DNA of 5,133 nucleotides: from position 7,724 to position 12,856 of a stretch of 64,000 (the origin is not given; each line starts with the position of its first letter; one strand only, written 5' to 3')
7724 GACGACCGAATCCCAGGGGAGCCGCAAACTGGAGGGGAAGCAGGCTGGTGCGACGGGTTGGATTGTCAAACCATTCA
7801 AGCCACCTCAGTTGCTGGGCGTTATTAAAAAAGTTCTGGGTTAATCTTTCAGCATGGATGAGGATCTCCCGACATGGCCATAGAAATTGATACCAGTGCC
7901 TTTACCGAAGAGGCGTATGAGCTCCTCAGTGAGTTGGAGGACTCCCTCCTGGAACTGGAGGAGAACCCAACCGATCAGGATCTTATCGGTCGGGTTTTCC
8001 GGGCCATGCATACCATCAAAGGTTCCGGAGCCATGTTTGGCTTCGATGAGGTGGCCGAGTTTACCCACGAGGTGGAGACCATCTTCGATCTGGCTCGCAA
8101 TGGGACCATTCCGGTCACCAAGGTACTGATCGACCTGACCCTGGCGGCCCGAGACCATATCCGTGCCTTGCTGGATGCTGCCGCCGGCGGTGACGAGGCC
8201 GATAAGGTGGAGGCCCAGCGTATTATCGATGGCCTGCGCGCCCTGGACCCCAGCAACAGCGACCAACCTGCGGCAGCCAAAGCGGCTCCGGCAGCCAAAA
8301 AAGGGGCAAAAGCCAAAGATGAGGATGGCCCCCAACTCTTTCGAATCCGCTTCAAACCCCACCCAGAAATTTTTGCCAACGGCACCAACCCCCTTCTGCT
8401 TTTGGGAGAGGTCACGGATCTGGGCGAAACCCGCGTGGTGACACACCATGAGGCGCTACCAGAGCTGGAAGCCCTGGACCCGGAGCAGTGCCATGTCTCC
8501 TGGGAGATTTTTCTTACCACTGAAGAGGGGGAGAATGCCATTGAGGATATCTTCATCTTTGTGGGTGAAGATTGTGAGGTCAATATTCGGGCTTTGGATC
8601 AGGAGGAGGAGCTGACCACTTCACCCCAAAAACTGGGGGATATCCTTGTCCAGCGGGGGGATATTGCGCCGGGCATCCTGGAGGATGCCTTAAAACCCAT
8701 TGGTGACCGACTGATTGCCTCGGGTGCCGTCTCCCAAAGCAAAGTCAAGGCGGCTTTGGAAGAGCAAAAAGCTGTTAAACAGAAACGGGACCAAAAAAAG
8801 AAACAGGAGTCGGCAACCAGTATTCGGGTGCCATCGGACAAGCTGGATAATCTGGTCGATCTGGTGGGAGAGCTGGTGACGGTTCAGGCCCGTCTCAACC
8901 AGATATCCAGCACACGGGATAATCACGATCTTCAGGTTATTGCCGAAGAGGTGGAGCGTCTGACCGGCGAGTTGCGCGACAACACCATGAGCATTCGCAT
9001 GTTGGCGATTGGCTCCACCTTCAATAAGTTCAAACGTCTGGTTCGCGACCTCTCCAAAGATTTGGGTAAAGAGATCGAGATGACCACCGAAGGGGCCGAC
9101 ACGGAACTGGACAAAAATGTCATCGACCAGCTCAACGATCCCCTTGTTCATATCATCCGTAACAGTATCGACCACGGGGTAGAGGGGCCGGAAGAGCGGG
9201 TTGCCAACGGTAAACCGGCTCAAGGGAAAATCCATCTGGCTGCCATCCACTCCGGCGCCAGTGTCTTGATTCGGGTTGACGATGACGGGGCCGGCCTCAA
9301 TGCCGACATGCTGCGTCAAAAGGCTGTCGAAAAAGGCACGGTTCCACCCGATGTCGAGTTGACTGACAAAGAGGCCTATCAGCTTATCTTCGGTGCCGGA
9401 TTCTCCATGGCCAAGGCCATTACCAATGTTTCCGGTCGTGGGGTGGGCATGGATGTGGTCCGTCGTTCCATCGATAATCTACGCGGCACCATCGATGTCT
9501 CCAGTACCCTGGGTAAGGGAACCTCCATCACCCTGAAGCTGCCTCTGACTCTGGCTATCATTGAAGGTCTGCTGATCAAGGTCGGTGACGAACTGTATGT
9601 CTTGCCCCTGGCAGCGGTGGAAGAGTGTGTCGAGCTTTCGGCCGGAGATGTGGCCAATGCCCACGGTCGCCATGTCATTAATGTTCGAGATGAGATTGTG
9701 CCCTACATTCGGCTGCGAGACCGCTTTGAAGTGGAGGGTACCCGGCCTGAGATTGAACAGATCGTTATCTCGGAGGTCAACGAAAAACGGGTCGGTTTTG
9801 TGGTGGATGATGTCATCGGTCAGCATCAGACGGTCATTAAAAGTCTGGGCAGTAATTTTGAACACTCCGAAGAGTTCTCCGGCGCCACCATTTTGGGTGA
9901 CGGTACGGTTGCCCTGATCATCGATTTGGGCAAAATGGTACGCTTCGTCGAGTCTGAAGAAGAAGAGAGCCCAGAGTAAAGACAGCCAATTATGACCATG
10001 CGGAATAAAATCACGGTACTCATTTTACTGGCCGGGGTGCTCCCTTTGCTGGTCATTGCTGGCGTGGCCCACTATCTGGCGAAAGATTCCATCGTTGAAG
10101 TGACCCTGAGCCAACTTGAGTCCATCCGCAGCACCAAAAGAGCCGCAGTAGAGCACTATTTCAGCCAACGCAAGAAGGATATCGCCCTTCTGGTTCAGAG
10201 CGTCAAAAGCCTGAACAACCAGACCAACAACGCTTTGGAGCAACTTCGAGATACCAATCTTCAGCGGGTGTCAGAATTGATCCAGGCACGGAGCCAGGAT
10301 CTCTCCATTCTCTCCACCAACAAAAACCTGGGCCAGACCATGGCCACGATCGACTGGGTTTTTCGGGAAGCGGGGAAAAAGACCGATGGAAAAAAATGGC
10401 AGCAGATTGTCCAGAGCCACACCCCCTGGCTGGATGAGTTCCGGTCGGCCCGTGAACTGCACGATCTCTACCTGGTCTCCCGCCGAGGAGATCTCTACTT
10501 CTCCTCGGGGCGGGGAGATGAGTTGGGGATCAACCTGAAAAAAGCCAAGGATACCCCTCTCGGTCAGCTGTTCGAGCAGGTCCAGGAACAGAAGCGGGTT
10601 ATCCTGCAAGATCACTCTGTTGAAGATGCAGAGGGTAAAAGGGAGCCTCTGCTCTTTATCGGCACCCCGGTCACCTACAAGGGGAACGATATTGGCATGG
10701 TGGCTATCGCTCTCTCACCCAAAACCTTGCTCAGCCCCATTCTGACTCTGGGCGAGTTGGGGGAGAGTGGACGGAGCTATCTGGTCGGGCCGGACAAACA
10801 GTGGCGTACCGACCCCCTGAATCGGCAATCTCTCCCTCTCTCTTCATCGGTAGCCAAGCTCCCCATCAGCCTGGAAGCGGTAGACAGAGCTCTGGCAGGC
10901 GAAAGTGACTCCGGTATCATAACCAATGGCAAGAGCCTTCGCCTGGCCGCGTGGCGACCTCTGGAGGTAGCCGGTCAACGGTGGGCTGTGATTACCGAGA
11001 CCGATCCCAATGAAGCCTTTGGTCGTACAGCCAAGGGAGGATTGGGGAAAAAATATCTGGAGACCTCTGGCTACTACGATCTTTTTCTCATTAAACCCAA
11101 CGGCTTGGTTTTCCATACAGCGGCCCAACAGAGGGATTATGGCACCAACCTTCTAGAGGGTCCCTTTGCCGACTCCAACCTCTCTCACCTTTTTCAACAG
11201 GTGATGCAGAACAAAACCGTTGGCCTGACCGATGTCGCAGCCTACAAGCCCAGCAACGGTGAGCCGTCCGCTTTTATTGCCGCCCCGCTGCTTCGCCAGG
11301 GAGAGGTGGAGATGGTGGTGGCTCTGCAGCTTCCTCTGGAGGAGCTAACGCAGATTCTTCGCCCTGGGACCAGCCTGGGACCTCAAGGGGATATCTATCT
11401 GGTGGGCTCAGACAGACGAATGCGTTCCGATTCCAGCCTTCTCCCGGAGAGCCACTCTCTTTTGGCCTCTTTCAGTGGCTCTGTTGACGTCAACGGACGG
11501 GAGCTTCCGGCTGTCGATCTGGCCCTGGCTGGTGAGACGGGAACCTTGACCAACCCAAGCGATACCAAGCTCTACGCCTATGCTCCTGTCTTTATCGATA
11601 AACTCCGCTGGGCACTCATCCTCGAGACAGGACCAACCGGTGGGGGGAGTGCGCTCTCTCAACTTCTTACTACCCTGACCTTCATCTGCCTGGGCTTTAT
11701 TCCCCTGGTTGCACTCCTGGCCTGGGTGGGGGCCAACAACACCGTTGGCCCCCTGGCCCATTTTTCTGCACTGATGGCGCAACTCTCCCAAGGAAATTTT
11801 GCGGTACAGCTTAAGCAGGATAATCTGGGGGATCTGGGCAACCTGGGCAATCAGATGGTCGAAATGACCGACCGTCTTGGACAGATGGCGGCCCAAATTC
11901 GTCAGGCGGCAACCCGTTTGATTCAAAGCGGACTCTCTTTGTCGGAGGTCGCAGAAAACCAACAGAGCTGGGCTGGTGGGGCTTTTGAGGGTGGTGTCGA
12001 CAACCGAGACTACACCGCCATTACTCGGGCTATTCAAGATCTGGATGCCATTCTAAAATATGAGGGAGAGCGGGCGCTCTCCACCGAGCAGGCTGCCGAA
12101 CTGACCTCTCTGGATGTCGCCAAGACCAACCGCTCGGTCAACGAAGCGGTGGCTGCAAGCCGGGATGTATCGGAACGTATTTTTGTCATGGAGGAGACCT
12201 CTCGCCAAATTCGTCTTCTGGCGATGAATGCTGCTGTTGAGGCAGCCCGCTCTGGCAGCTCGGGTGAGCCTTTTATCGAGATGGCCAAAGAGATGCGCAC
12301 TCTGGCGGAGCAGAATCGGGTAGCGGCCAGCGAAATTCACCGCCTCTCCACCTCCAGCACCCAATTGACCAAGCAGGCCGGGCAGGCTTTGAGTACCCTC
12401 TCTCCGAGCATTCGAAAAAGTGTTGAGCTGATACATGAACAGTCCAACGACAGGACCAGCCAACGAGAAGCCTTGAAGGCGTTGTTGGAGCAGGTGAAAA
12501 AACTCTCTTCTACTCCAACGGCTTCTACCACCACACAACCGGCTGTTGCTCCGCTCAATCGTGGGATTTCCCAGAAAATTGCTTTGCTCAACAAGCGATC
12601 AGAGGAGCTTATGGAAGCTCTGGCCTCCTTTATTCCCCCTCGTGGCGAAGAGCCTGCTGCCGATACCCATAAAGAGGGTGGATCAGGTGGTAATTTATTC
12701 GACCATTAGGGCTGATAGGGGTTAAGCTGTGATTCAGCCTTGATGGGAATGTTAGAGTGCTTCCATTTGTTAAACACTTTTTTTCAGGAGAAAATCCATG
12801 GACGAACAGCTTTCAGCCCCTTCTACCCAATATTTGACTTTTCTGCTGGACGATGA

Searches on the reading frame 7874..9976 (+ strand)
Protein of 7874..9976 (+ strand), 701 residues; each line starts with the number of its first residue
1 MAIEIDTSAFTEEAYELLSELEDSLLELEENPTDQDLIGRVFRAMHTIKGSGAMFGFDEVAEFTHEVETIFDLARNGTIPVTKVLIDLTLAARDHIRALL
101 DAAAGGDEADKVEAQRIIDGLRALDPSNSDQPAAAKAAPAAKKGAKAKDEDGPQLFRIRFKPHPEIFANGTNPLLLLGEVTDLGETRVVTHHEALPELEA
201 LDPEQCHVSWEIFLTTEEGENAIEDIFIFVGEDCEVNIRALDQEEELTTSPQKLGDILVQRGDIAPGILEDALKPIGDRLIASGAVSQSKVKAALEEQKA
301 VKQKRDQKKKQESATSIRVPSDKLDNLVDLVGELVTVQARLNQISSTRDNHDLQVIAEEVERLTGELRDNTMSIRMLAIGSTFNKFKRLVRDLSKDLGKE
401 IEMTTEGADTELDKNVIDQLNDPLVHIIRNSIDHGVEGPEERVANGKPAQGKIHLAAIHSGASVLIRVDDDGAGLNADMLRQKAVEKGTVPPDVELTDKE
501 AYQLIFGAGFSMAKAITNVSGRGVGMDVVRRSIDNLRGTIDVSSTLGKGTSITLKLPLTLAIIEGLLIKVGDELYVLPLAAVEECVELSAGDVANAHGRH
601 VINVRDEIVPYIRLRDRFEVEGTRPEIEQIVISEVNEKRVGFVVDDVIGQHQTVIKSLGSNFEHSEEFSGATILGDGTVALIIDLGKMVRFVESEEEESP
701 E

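Call 54: search_protein_families(library=pfam, proteins=[window:7874-9976:+], max_evalue=0.0001)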
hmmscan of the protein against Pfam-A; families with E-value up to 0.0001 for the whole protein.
window:7874-9976:+ (701 aa): 4 families
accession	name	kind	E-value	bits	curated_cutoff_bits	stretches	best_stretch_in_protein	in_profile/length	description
PF01584.24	CheW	-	1.8e-32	112.3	23.5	1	564-690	1-135/138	CheW-like domain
PF02518.31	HATPase_c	-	8.3e-17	62.1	26.4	1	422-559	4-110/111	Histidine kinase-, DNA gyrase B-, and HSP90-like ATPase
PF01627.28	Hpt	-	5.5e-16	59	24.6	1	9-103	5-81/84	Hpt domain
PF02895.20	H-kinase_dim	-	5e-14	52.9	23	1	315-374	2-68/68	Signal transducing histidine kinase, homodimeric domain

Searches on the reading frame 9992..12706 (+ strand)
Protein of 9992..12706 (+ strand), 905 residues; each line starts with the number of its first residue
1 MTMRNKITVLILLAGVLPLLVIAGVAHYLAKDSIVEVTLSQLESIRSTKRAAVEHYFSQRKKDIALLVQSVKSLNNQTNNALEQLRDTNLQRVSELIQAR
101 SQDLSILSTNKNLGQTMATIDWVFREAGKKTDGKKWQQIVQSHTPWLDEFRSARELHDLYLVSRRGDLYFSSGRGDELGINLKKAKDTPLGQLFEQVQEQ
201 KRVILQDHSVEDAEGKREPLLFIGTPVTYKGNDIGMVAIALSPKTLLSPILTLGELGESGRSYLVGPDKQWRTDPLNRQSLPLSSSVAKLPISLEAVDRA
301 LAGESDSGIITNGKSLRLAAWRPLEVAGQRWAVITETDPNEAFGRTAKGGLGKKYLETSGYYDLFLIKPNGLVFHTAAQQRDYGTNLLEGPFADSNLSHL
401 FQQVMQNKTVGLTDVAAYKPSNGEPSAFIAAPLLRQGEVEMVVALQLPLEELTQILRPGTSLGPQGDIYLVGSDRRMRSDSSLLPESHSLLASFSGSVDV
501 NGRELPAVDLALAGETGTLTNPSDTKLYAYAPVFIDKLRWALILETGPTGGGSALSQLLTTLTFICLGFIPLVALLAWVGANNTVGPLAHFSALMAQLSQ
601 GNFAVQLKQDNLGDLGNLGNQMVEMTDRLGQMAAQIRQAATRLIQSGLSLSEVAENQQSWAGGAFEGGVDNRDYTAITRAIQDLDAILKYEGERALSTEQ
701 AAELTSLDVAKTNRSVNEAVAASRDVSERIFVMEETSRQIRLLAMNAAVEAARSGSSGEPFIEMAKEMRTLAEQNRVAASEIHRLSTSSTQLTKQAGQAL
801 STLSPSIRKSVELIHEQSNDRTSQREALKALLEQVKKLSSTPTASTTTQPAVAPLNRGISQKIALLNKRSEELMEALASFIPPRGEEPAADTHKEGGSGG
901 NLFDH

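Call 54: search_protein_families(library=pfam, proteins=[window:9992-12706:+], max_evalue=0.0001)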
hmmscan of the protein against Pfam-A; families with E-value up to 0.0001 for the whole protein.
window:9992-12706:+ (905 aa): 2 families
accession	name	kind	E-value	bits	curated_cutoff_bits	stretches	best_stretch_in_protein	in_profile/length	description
PF02743.24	dCache_1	-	1e-17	65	45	2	89-335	28-239/240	Cache domain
PF00015.26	MCPsignal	-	2e-15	57.5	34.6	1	695-842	4-151/172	Methyl-accepting chemotaxis protein (MCP) signalling domain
